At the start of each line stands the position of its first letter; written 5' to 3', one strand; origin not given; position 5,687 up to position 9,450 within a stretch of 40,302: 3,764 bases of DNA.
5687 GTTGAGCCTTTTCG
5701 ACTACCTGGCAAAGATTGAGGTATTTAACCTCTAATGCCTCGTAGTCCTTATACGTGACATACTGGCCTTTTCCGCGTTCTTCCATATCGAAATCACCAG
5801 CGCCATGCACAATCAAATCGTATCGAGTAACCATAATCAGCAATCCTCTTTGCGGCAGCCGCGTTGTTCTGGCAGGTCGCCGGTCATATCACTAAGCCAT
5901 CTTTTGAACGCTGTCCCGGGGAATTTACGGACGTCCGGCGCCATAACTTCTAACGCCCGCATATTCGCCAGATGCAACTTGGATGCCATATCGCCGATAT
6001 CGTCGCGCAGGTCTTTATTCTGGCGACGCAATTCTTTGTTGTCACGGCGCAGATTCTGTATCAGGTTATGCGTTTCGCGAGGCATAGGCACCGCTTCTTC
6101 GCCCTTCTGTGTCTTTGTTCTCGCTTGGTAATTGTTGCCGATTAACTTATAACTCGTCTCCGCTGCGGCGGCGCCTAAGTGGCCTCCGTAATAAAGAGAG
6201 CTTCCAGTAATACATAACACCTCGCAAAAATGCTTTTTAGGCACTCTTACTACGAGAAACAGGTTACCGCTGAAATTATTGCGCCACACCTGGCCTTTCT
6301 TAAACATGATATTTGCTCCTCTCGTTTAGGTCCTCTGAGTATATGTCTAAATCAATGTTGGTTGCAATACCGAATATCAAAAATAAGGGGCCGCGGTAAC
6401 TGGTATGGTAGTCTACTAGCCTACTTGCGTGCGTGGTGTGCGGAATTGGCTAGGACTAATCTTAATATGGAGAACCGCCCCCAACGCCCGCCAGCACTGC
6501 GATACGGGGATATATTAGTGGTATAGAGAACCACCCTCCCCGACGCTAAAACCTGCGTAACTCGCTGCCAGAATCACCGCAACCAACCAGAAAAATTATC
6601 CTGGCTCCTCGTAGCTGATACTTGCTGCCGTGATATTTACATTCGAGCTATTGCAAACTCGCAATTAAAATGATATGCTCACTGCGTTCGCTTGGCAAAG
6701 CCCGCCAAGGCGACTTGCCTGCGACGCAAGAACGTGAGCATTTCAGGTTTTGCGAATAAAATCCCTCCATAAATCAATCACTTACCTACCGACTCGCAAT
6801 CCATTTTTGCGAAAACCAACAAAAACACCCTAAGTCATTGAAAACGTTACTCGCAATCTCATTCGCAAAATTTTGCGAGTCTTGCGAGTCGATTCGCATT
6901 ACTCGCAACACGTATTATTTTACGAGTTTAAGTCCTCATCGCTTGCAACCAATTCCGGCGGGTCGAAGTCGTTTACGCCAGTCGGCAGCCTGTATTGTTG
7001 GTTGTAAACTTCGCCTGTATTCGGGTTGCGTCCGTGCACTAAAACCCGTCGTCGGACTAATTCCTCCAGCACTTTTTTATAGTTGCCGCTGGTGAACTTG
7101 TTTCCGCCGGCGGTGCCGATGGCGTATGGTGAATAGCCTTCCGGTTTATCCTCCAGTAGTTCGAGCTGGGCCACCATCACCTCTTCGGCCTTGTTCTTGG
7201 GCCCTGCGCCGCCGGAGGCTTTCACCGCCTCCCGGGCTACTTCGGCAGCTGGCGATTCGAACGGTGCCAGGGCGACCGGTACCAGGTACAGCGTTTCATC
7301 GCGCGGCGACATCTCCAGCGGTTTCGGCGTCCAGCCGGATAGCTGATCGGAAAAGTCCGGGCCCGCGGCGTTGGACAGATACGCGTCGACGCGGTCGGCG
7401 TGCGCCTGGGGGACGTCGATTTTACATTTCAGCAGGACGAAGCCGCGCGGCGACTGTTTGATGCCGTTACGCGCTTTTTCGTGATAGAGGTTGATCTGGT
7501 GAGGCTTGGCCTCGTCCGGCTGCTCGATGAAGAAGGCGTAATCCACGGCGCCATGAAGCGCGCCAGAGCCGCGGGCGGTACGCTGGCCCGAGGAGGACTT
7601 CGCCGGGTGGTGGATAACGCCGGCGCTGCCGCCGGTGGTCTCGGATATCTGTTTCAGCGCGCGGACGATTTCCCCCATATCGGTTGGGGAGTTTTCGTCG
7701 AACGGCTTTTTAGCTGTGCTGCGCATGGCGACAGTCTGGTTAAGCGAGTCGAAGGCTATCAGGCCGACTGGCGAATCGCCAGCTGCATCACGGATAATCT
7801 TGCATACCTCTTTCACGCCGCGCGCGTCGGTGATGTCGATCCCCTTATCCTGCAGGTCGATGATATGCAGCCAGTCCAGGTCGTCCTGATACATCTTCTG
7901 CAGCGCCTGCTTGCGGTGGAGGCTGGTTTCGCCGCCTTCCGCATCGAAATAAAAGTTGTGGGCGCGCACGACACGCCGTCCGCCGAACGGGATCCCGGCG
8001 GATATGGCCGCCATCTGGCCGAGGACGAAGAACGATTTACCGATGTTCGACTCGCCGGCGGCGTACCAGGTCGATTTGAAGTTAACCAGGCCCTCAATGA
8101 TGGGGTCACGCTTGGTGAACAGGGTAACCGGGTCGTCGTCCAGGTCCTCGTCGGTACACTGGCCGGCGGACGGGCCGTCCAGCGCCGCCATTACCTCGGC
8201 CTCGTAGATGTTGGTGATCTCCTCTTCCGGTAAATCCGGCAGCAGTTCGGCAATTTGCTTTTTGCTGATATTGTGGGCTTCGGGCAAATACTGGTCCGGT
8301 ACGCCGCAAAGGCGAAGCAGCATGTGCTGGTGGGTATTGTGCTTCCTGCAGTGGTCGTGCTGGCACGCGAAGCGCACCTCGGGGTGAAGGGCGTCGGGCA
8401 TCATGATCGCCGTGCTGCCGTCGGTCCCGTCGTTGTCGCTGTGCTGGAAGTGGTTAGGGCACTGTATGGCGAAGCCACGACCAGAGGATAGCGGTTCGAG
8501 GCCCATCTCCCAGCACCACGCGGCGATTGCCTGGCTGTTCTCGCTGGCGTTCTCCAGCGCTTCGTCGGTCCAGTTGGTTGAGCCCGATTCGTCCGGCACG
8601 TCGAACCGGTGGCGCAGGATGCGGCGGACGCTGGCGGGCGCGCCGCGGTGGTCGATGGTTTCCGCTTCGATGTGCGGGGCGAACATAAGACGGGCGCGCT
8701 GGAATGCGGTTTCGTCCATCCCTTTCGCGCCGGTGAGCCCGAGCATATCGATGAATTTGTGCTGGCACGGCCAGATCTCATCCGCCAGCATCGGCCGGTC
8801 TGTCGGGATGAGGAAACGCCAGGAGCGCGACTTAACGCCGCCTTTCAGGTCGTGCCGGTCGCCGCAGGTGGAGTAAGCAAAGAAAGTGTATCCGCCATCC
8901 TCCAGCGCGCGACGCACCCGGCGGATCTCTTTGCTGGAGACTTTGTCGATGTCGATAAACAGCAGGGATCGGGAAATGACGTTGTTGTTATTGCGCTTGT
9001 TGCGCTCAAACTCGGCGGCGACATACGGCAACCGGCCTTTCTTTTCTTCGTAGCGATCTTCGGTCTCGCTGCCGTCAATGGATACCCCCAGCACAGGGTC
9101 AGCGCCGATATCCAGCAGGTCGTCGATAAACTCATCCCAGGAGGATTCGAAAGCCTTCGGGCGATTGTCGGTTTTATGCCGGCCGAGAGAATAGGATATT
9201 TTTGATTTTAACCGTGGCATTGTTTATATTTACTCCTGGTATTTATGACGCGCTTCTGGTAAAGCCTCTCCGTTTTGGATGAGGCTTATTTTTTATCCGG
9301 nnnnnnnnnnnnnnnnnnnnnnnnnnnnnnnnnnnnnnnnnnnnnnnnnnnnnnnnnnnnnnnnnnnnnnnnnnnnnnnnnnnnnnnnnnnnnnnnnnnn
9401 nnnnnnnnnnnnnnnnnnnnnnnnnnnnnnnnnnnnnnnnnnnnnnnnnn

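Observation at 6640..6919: Iteron-like array of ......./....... heptamers with a perfect 16-bp palindrome, duplicated as a 43-bp block at a second locus about 30 kb away (36779-36821): candidate ori plus cis element (P4 ori/crr-like) or a shared operator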

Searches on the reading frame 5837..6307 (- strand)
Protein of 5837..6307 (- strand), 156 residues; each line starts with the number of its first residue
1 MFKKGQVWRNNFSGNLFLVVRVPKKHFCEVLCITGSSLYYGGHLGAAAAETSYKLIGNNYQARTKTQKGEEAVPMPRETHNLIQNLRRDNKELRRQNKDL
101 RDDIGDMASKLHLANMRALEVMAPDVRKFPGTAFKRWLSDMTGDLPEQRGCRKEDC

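Call 37: search_protein_families(library=pfam, proteins=[window:5837-6307:-], max_evalue=0.01)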
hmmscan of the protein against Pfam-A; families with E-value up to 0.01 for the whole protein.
window:5837-6307:- (156 aa): 0 families

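Call 82: search_protein_families(library=phrogs, proteins=[window:5840-6307:-], max_evalue=0.00001)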
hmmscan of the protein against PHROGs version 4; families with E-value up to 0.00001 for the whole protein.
window:5840-6307:- (156 aa): 1 family
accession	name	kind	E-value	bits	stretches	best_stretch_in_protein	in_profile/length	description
phrog_12538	-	unknown function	2.4e-07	32.1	1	1-63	1-57/60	-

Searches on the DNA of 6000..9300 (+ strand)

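Call 4: search_dna_similar(query=window:6000-9300:+, collection=phages, mode=near, max_rows=25)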
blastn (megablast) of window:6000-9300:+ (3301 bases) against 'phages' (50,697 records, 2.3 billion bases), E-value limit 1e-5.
Records with a match: 38; places in all: 38; records where one place covers at least 80% of the query: 3.
Best place of each record, by identity: 95-99% 2; 90-95% 1; 60-80% 35.
By first word of the organism name: Escherichia 24; Salmonella 6; Klebsiella 3; Shigella 2; Sodalis 2; Dhillonvirus 1.
By host as written in the record: Escherichia coli 11; - 4; Escherichia coli K-12 MG1655 4; Klebsiella pneumoniae 2; Shigella sonnei 2; Sodalis glossinidius 2; Escherichia coli K-12 2; Salmonella enterica subsp. enterica serovar Typhimurium ATCC 14028 2; and 9 more.
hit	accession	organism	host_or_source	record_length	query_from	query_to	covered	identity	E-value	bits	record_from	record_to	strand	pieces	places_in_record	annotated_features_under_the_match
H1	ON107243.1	Klebsiella phage 37P2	Klebsiella pneumoniae TCU_KP_37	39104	1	3301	96%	94.5%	0e+0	4888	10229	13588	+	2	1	helicase | hypothetical protein (x2) | helix-turn-helix transcriptional regulator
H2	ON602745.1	Klebsiella phage VLCpiS11a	Klebsiella pneumoniae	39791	532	3301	84%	95.3%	0e+0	4401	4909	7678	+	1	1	replicative helicase-primase | hypothetical protein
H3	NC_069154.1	Klebsiella phage VLCpiS11a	Klebsiella pneumoniae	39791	532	3301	84%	95.3%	0e+0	4401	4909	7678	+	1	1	replicative helicase-primase | hypothetical protein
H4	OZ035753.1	Dhillonvirus LF50P3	-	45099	1259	2159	27%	73.1%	2e-75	291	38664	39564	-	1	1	record has no annotation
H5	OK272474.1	Escherichia phage JLBYU60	Escherichia coli K-12 MG1655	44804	1259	2159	27%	72.6%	2e-65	257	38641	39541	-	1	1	putative replicative helicase/primase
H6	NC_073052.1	Escherichia phage JLBYU60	Escherichia coli K-12 MG1655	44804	1259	2159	27%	72.6%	2e-65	257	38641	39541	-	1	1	putative replicative helicase/primase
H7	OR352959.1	Escherichia phage AV129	Escherichia coli ESBL049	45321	1259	2160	27%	71.9%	2e-54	220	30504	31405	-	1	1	replicative DNA helicase / DNA primase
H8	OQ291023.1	Salmonella phage Kenya-K19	Salmonella enterica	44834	1422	2166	23%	73.9%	4e-72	279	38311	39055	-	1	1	hypothetical protein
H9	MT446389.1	Escherichia virus TH11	Escherichia coli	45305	1432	2159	22%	74.3%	1e-72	281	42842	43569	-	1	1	record has no annotation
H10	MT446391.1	Escherichia virus TH13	Escherichia coli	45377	1432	2159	22%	74.3%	1e-72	281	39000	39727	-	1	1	record has no annotation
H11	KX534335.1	Escherichia phage Envy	Escherichia coli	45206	1423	2160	22%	73.0%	1e-56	228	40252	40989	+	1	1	DNA primase/helicase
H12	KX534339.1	Escherichia phage Sloth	Escherichia coli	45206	1423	2160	22%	73.0%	1e-56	228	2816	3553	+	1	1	DNA primase/helicase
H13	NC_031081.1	Escherichia phage Envy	Escherichia coli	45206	1423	2160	22%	73.0%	1e-56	228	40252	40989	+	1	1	replicative helicase-primase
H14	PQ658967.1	Escherichia phage vB_EcoS-UDS3lw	Escherichia coli O157:H7 RM9995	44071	1432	2166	22%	73.2%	1e-61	244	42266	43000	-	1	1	DNA primase/helicase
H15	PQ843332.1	Escherichia phage P-GXEC-L2P5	Escherichia coli (Shiga toxin-producing)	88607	1432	2166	22%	73.0%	3e-58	233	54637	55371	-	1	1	hypothetical protein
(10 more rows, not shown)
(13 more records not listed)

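Call 12: search_dna_similar(query=window:6560-6930:+, collection=phages, mode=distant, max_rows=40, max_evalue=0.01)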
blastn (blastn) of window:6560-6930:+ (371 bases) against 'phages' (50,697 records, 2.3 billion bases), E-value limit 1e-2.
Records with a match: 6; places in all: 9; records where one place covers at least 80% of the query: 3.
Best place of each record, by identity: 95-99% 2; 80-90% 1; 60-80% 3.
By first word of the organism name: Klebsiella 3; Serratia 3.
By host as written in the record: Klebsiella pneumoniae 2; Serratia marcescens IMBG291 2; Klebsiella pneumoniae TCU_KP_37 1; Serratia marcescens 3457 1.
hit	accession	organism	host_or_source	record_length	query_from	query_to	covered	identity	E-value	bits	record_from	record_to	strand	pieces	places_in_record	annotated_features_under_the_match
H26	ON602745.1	Klebsiella phage VLCpiS11a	Klebsiella pneumoniae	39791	5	371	99%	96.2%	2e-169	600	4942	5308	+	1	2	replicative helicase-primase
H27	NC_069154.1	Klebsiella phage VLCpiS11a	Klebsiella pneumoniae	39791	5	371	99%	96.2%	2e-169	600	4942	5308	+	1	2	replicative helicase-primase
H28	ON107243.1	Klebsiella phage 37P2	Klebsiella pneumoniae TCU_KP_37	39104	58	371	85%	89.9%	4e-115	419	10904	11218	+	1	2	helicase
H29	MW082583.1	Serratia phage Tsm2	Serratia marcescens IMBG291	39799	65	137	20%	77.6%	2e-4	53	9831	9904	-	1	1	none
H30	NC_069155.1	Serratia phage Tsm2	Serratia marcescens IMBG291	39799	65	137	20%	77.6%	2e-4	53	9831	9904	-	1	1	none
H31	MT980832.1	Serratia phage vB_SmaS-Smarc3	Serratia marcescens 3457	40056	65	137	20%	76.3%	2e-3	48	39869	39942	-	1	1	none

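Call 26: search_rna_families(source=window, start=6100, end=7000, threshold=evalue, max_evalue=10)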
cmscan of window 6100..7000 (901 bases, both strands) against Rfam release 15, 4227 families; matches with E-value up to 10: 3.
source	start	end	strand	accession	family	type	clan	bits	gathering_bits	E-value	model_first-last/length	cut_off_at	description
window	6684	6820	-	RF02132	HOXB13-AS1_1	Gene; lncRNA;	-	16.6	60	0.62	1-136/136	no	HOXB13 antisense RNA 1 conserved region 1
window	6658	6676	-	RF01324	CRISPR-DR11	Gene; CRISPR;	-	15.3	45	9.8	1-36/36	no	CRISPR RNA direct repeat element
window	6495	6520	+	RF00117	C0719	Gene; sRNA;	-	11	50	5.2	149-174/222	no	C0719 RNA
